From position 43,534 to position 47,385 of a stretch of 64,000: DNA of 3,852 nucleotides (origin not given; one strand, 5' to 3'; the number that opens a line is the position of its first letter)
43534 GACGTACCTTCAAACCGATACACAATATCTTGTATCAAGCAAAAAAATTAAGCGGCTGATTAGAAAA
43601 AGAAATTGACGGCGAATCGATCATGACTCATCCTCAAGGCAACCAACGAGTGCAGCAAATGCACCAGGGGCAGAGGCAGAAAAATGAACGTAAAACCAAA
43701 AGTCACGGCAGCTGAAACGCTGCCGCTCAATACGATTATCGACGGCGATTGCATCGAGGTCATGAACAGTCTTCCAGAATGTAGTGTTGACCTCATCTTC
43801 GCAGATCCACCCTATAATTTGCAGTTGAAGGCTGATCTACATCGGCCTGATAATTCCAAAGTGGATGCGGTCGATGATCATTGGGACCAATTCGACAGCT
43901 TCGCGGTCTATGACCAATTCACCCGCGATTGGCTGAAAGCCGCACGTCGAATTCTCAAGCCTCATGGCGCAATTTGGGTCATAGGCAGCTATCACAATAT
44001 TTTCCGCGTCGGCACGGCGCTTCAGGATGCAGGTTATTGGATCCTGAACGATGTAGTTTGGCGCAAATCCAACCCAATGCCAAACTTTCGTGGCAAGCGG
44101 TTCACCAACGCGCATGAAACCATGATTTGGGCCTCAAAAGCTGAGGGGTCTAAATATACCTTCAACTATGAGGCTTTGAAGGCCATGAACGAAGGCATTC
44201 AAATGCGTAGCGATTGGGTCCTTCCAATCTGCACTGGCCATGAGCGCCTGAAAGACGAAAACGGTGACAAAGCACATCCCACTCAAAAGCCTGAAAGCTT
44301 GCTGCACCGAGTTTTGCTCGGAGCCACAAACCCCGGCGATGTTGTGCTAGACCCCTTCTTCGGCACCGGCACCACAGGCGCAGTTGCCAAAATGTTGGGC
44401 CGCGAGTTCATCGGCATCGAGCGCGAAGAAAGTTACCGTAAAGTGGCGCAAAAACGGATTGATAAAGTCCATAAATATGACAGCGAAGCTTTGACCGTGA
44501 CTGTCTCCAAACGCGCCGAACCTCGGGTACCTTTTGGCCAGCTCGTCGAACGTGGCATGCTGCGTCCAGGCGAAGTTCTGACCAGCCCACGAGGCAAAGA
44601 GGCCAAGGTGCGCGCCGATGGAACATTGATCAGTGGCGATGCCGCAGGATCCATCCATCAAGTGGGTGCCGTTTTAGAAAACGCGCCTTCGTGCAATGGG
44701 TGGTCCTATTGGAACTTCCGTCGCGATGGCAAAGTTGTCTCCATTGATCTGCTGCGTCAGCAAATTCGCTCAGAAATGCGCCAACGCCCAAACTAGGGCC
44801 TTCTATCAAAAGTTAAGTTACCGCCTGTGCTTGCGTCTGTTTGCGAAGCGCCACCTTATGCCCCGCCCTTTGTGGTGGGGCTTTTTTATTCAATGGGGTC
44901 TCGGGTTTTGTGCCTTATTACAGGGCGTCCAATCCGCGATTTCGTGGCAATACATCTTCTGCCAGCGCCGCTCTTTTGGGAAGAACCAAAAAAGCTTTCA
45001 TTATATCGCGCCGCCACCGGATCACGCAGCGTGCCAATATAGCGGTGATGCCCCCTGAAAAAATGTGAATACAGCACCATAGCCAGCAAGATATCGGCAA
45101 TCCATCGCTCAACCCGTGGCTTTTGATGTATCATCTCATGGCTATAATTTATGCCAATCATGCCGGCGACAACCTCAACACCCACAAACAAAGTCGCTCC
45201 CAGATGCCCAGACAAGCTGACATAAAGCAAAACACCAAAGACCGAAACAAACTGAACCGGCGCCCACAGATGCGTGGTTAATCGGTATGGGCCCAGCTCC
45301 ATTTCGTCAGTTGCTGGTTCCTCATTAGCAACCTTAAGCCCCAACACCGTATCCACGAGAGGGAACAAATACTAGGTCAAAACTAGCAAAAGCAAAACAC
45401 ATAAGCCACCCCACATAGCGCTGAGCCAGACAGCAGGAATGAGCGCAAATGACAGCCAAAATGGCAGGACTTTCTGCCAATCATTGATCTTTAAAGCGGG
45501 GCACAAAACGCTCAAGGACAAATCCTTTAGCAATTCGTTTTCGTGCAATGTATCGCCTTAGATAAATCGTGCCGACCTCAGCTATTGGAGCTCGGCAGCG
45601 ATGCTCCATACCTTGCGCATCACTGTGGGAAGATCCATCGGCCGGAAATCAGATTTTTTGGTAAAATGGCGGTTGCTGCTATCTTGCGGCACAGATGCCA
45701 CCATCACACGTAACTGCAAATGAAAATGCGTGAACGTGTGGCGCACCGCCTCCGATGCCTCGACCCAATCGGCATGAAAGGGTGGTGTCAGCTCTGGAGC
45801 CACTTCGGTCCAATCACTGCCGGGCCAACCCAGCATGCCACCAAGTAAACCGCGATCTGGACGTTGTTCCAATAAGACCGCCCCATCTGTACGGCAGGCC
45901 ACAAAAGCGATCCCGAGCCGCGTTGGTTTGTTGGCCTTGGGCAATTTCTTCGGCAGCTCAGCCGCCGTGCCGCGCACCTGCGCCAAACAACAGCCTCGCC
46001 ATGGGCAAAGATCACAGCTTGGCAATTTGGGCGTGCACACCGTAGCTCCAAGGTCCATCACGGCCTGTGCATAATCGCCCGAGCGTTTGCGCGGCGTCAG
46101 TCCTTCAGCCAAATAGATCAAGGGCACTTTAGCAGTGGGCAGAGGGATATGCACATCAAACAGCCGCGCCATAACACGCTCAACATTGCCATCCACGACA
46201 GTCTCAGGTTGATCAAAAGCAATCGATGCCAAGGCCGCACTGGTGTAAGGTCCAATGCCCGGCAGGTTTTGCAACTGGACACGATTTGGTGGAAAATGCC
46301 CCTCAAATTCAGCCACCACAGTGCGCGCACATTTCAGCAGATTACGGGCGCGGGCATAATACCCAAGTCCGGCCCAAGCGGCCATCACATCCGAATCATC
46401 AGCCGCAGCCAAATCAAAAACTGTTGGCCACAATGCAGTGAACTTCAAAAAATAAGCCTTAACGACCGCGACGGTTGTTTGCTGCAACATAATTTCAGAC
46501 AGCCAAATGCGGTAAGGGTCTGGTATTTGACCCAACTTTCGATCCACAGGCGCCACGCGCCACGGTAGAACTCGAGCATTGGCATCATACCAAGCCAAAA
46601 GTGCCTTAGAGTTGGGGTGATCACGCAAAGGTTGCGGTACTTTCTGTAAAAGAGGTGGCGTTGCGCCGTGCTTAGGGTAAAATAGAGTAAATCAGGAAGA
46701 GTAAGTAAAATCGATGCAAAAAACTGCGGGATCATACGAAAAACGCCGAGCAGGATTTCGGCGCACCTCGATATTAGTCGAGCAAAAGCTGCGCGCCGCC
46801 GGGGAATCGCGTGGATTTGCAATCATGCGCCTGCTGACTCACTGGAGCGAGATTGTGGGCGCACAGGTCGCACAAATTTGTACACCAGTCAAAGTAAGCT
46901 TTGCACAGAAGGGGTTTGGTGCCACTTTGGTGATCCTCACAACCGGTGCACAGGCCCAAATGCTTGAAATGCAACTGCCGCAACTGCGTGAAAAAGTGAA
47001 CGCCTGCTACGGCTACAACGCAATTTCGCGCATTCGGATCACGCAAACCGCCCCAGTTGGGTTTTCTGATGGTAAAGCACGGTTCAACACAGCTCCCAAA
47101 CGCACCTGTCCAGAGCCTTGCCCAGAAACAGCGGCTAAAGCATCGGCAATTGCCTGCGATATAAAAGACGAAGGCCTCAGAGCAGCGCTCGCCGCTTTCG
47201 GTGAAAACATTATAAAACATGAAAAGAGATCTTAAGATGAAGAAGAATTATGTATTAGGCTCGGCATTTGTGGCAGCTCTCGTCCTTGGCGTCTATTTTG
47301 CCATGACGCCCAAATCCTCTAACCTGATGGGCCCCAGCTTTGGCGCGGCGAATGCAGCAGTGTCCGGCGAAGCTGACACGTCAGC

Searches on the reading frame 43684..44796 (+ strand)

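Call 25: search_protein_families(library=pfam, proteins=[window:43684-44796:+], max_evalue=0.00001)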
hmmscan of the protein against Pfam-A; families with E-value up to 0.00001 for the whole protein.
window:43684-44796:+ (370 aa): 2 families
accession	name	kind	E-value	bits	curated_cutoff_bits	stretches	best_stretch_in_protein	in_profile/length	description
PF01555.25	N6_N4_Mtase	-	3.6e-64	217.2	26.7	1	35-257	1-221/221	DNA methylase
PF18755.6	RAMA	-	1.3e-17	64.1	35.2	1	268-366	5-106/107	Restriction Enzyme Adenine Methylase Associated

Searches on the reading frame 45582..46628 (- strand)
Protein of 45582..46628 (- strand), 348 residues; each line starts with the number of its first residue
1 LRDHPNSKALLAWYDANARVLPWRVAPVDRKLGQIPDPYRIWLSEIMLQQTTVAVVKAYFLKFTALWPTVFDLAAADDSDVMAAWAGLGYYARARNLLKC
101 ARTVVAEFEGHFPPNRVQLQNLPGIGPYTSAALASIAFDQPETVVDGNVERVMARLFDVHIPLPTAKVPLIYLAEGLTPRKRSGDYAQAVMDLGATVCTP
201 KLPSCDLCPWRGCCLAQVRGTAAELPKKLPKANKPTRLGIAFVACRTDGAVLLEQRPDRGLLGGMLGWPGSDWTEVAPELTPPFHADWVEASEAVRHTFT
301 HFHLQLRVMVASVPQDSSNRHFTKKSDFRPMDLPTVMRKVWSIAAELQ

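Call 25: search_protein_families(library=pfam, proteins=[window:45582-46628:-], max_evalue=0.00001)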
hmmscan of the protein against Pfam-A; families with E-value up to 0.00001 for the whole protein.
window:45582-46628:- (348 aa): 2 families
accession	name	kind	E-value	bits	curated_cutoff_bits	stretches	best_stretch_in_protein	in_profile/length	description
PF00730.31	HhH-GPD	-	1.3e-18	67.7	26.2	1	44-159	2-89/108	HhH-GPD superfamily base excision DNA repair protein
PF14815.12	NUDIX_4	-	3.4e-17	62.7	35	1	241-341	2-111/113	NUDIX domain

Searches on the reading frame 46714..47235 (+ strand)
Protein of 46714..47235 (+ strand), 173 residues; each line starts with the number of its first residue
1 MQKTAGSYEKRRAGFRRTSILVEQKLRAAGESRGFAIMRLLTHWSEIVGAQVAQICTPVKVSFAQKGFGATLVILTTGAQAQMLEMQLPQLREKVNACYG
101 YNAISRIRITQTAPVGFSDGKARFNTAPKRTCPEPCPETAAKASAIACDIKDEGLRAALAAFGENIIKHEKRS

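Call 25: search_protein_families(library=pfam, proteins=[window:46714-47235:+], max_evalue=0.00001)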
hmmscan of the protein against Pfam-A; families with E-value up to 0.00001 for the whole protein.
window:46714-47235:+ (173 aa): 1 family
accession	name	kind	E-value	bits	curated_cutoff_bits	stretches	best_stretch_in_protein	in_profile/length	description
PF05258.17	DciA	-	8.7e-18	64.8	24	1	22-109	6-89/89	Dna[CI] antecedent, DciA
